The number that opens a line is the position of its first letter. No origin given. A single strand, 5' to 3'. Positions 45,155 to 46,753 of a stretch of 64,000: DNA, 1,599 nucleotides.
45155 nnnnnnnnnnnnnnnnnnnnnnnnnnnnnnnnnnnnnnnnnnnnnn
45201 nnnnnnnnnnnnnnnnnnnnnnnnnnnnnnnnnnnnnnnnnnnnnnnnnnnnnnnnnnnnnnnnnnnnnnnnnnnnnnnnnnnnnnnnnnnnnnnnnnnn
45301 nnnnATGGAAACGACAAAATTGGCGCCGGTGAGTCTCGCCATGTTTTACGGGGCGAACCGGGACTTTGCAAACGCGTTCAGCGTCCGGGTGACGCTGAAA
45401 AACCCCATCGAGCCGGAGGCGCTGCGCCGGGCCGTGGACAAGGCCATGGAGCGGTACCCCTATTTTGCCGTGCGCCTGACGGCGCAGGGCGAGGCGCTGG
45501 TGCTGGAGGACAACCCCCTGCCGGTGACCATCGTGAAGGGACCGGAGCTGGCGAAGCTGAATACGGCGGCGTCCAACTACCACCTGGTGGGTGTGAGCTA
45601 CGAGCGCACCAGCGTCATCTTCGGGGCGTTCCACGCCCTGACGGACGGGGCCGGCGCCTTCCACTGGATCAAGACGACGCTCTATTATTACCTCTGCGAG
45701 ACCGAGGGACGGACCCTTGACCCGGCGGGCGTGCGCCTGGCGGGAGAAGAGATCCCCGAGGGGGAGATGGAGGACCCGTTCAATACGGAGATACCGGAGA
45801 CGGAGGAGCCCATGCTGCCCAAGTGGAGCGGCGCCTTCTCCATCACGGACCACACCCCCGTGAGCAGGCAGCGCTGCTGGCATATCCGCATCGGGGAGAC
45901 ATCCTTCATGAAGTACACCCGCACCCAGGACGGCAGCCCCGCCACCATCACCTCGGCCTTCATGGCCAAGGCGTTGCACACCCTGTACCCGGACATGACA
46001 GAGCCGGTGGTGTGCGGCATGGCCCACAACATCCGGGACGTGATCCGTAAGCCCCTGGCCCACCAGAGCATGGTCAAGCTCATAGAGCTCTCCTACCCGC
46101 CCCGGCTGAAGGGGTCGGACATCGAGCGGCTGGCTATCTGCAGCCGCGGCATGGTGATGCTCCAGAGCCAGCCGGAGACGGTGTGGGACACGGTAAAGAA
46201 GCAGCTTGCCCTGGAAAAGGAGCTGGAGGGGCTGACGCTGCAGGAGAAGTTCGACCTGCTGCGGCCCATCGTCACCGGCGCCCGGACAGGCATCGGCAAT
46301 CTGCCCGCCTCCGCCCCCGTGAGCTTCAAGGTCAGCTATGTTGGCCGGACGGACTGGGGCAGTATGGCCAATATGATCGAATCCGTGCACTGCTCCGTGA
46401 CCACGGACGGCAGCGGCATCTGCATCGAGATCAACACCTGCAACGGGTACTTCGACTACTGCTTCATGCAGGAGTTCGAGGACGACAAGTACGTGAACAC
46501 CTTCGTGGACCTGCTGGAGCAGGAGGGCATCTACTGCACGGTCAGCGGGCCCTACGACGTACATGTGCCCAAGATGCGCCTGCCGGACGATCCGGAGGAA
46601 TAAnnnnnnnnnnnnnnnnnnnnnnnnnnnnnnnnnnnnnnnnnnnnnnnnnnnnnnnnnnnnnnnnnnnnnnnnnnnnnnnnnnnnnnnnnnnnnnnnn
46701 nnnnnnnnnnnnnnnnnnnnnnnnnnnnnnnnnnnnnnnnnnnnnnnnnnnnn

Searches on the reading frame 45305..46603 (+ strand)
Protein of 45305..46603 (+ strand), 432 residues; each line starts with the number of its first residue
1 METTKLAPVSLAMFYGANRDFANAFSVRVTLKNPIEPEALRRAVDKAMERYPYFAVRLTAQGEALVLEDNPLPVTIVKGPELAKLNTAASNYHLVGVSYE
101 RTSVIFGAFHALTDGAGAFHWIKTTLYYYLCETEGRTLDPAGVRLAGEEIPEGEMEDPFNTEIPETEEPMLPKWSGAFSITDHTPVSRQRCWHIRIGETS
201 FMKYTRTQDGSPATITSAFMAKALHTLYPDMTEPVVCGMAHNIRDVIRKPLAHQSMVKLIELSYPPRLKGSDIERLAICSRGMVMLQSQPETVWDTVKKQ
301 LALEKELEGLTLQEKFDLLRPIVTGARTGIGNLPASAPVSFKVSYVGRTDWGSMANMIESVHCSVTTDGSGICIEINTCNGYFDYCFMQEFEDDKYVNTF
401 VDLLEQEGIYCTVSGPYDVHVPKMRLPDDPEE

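Call 7: search_protein_families(library=pfam, proteins=[window:45305-46603:+], max_evalue=0.001)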
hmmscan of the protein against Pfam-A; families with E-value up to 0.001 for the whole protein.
window:45305-46603:+ (432 aa): 0 families

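Call 34: search_protein_families(library=ncbifam, proteins=[window:45305-46603:+], max_evalue=0.1)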
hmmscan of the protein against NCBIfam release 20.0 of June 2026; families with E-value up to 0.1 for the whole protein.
window:45305-46603:+ (432 aa): 0 families

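Call 39: search_solved_structures(query=window:45305-46603:+, max_evalue=10)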
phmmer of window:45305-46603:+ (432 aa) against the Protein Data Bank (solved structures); distinct sequences matched with E-value up to 10: 0.

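Call 43: search_protein_families(library=pfam, proteins=[window:45305-46603:+], max_evalue=10)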
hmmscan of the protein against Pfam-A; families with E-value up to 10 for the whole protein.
window:45305-46603:+ (432 aa): 0 families

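Call 44: find_homologous_proteins(query=window:45305-46603:+, max_evalue=0.001)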
Query window:45305-46603:+ (432 aa): 125 proteins with E <= 0.001 among 6740 candidates; the best 120 are listed.
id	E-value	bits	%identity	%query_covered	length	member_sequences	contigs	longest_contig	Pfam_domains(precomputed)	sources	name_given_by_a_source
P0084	2.8e-289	977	97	100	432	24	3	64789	-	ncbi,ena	-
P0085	8.9e-271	916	91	100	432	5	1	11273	-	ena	-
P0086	3.4e-262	888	88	100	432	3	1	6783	-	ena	-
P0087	1.8e-260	882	87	100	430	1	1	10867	-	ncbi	-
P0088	5.6e-259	877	86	100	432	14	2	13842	-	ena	-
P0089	1.8e-251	852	85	100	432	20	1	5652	-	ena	-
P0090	1.8e-250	849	85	100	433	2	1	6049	-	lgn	-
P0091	7.1e-250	847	84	100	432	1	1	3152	-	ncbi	-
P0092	9.8e-233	791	80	100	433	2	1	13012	-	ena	-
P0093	6.6e-231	785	78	100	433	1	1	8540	-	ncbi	-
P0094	2.1e-229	780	79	100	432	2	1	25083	-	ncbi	-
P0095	1.5e-180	619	90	55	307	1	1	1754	-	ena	-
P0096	1.3e-153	530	96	42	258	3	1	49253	-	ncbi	-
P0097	1.6e-106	375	45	97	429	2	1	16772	-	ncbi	-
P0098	3.2e-104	367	44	96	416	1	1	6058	-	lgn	-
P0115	1.2e-77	280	39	92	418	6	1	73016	-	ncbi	-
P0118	1.7e-70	256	34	96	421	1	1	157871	-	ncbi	-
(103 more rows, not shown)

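Call 47: find_encoding_contigs(protein=P0118, flank=10000, max_places=2)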
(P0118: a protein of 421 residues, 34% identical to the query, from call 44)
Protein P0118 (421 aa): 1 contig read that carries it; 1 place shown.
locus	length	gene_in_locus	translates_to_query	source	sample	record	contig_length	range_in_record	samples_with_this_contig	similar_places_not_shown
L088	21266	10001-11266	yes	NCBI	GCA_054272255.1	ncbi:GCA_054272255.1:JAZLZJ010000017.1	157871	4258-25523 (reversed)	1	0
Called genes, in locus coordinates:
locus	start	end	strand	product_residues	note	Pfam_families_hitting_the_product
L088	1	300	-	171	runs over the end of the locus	PF14277:DUF4364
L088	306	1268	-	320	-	PF04055:Radical_SAM, PF16199:Radical_SAM_C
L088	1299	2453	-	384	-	PF00390:malic, PF03949:Malic_M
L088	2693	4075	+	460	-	PF07498:Rho_N (weak), PF07497:Rho_RNA_bind, PF00006:ATP-synt_ab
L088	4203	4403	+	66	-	PF01197:Ribosomal_L31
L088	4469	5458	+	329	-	PF07136:DUF1385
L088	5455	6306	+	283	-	PF17827:PrmC_N, PF05175:MTS, PF06325:PrmA (weak), PF13489:Methyltransf_23 (weak), PF13649:Methyltransf_25, PF13847:Methyltransf_31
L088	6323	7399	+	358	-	PF03462:PCRF, PF00472:RF-1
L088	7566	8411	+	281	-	PF09521:RE_NgoPII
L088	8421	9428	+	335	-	PF00145:DNA_methylase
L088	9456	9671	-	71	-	-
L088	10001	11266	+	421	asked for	-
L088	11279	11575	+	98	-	PF01740:STAS, PF13466:STAS_2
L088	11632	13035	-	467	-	PF00015:MCPsignal, PF13682:CZB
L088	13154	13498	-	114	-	PF07784:DUF1622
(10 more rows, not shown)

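Call 52: predict_structure(alignment_id=A5)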
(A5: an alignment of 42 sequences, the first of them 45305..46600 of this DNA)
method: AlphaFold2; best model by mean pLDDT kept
length: 432 residues; sequences in the alignment: 42
mean_pLDDT: 89.8   pTM: 0.91
mean pLDDT of the five models: 89.8, 89.2, 88.1, 87.8, 87.8
residues with pLDDT >= 90: 297; 70-90: 111; 50-70: 18; < 50: 6
segments of 3 or more residues with pLDDT < 50: 328-330
pLDDT, mean of each block of 10 residues (from residue 1): 74 82 92 98 98 94 91 97 95 98 96 92 98 97 95 88 81 81 92 94 62 93 97 93 91 90 93 92 91 89 88 90 60 66 90 96 88 94 95 97 95 95 86 70
secondary structure, 60 per line:
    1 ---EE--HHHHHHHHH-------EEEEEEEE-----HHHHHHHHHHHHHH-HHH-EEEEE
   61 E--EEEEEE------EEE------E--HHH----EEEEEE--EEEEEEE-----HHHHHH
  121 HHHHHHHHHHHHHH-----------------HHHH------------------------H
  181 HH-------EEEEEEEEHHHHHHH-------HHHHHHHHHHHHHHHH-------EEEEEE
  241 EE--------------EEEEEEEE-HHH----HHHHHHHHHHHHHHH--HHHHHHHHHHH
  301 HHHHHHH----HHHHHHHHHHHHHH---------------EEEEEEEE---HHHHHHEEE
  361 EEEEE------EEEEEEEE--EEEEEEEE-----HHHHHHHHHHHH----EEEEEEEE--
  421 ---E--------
elements in order: H8-16 E24-31 H37-50 E56-61 E64-69 E76-78 E95-100 E103-109 H115-134 H152-155 E190-197 H198-204 H212-227 E235-242 E257-264 H273-287 H290-307 H312-325 E341-348 H352-357 E358-365 E372-379 E382-389 H395-406 E411-418

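Call 55: fold_search(model_id=the predicted structure, library=pdb)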
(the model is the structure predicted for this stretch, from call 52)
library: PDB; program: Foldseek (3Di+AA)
matches with E <= 10: 843; with E <= 0.001: 254
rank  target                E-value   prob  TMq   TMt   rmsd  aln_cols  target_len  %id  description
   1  8s6l                  8.6e-16  1.00  0.56  0.56  10.5       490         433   13  AzeD dehydratase of Pseudomonas aeruginosa (released 2025-03-12)
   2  6lpw_A                1.1e-15  1.00  0.61  0.61   6.3       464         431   12  Structure of Spermidine disinapoyl transferases(SDT) from Arabidopsis thaliana (released 2021-01-13)
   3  4znm_B                6.0e-15  1.00  0.50  0.49  11.1       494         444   13  Crystal structure of SgcC5 protein from Streptomyces globisporus (apo form) (released 2015-05-27)
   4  1q9j_B                6.7e-15  1.00  0.58  0.62   9.8       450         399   14  Structure of polyketide synthase associated protein 5 from Mycobacterium tuberculosis (released 2004-05-25)
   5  6lpw_B                9.0e-15  1.00  0.59  0.58   7.0       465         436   13  Structure of Spermidine disinapoyl transferases(SDT) from Arabidopsis thaliana (released 2021-01-13)
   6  4znm_A                9.0e-15  1.00  0.51  0.50  10.8       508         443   14  Crystal structure of SgcC5 protein from Streptomyces globisporus (apo form) (released 2015-05-27)
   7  9bfd_A                2.2e-14  1.00  0.50  0.41  10.3       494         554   11  Tyrocidine synthetase modules 1 and 2 crosslinked in the condensation state, complex A (released 2024-10-09)
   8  2rkv                  2.6e-14  1.00  0.60  0.58   7.4       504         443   11  Crystal Structure of F. graminearum TRI101 complexed with Coenzyme A and T-2 mycotoxin (released 2007-12-11)
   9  6dd2_B                2.8e-14  1.00  0.59  0.61   7.4       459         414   12  Crystal structure of Selaginella moellendorffii HCT (released 2018-10-03)
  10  2zba_B                2.8e-14  1.00  0.55  0.55   9.1       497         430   12  Crystal Structure of F. sporotrichioides TRI101 complexed with Coenzyme A and T-2 (released 2007-12-11)
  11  3b2s                  3.7e-14  1.00  0.60  0.58   6.5       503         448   12  Crystal Structure of F. graminearum TRI101 complexed with Coenzyme A and Deoxynivalenol (released 2007-12-11)
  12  5kjw_B                3.9e-14  1.00  0.58  0.59   7.5       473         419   12  Crystal structure of Coleus blumei HCT in complex with 3-hydroxyacetophenone (released 2016-11-02)
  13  2zba_C                4.2e-14  1.00  0.56  0.56   8.1       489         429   11  Crystal Structure of F. sporotrichioides TRI101 complexed with Coenzyme A and T-2 (released 2007-12-11)
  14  9bfd_B                5.0e-14  1.00  0.51  0.24   9.4       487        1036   10  Tyrocidine synthetase modules 1 and 2 crosslinked in the condensation state, complex A (released 2024-10-09)
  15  8f7h                  5.9e-14  1.00  0.52  0.52   9.0       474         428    9  The condensation domain of surfactin A synthetase C variant 18b in space group P212121 (released 2023-11-22)
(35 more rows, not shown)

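Call 56: find_encoding_contigs(protein=P0115, flank=8000, max_places=1)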
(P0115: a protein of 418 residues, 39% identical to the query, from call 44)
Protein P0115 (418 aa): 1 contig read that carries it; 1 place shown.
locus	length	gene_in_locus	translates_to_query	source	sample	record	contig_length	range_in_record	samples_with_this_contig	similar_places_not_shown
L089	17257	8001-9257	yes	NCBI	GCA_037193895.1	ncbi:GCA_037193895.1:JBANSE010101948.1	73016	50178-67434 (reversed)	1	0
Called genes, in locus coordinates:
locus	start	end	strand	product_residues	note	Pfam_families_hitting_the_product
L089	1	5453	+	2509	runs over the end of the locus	PF18676:MBG_2, PF02368:Big_2 (weak)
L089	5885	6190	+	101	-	PF01740:STAS, PF13466:STAS_2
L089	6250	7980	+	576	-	PF03321:GH3, PF23571:GH3_M, PF23572:GH3_C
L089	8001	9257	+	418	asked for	-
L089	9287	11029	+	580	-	PF01554:MatE, PF13581:HATPase_c_2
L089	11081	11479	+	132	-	PF13581:HATPase_c_2, PF02518:HATPase_c (weak)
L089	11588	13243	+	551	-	PF08447:PAS_3, PF00990:GGDEF, PF00563:EAL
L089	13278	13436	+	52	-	-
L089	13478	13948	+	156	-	PF04542:Sigma70_r2, PF08281:Sigma70_r4_2, PF04545:Sigma70_r4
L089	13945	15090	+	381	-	-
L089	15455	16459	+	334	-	PF12784:PDDEXK_2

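Call 57: find_encoding_contigs(protein=P0097, flank=8000, max_places=1)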
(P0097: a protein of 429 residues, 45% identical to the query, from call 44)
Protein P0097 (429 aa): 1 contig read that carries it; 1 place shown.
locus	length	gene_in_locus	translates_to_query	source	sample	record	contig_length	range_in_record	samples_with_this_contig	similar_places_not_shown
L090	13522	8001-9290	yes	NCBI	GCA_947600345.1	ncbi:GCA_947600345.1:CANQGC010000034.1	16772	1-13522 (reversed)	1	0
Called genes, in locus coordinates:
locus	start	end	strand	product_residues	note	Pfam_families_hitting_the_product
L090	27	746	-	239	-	PF01427:Peptidase_M15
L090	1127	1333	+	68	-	-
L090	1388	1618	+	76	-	-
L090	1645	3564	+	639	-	PF14501:HATPase_c_5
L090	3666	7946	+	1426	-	-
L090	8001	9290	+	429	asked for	-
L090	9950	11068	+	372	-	PF14659:Phage_int_SAM_3, PF00589:Phage_integrase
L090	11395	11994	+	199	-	-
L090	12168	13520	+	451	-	?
